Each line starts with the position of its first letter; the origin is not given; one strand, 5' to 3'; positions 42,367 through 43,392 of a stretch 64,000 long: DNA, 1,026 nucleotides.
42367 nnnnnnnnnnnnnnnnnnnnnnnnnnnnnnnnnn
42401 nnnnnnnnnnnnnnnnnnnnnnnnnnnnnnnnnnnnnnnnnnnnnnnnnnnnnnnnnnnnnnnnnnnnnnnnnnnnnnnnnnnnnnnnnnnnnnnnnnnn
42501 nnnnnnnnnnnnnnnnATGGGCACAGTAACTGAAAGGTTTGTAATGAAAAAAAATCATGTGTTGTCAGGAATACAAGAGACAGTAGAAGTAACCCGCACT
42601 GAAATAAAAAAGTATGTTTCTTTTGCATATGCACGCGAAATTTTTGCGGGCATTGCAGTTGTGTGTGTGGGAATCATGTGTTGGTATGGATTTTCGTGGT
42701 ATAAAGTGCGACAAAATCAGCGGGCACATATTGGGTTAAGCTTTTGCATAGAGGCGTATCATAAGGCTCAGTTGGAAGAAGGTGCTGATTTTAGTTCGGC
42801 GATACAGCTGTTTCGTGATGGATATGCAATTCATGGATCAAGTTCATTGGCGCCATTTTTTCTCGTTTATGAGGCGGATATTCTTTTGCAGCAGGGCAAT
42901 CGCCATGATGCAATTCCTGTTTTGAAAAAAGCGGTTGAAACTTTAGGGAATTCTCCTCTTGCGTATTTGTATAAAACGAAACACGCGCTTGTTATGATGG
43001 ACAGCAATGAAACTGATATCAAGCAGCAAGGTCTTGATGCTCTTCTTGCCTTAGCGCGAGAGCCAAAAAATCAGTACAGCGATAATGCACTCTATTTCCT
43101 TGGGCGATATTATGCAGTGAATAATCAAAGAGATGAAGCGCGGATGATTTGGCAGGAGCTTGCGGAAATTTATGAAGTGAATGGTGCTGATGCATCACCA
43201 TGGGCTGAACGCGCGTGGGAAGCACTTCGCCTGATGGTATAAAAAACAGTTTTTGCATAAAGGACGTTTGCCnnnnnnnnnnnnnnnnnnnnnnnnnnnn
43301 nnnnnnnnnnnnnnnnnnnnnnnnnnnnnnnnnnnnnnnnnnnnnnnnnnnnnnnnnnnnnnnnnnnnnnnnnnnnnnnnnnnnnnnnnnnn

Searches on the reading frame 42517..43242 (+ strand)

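Call 18: search_protein_families(library=ncbifam, proteins=[window:42517-43242:+], max_evalue=0.00001)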
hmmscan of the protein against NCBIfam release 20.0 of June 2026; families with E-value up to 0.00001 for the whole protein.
window:42517-43242:+ (241 aa): 0 families

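Call 40: search_protein_families(library=ncbifam, proteins=[window:42517-43242:+], max_evalue=0.1)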
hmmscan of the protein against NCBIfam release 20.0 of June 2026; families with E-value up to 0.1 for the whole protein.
window:42517-43242:+ (241 aa): 5 families
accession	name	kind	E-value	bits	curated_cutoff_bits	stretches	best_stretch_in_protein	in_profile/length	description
TIGR02795.1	tol_pal_ybgF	equivalog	1.9e-05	25.2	90.1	1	183-220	33-70/119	tol-pal system protein YbgF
TIGR02917.1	PEP_TPR_lipo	equivalog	0.0056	14.6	312.2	1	119-216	607-696/899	XrtA/PEP-CTERM system TPR-repeat protein PrsT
NF053617.1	SARPRegAfsRStmc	equivalog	0.0087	14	1430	1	82-225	823-972/986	SARP-family global regulator AfsR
NF052627.1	SrfE_fam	equivalog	0.011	14.6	610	1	33-75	269-312/470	SrfE family effector protein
NF047558.1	TPR_END_plus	domain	0.06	13.3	32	0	191-208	1-18/56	TPR end-of-group domain-containing protein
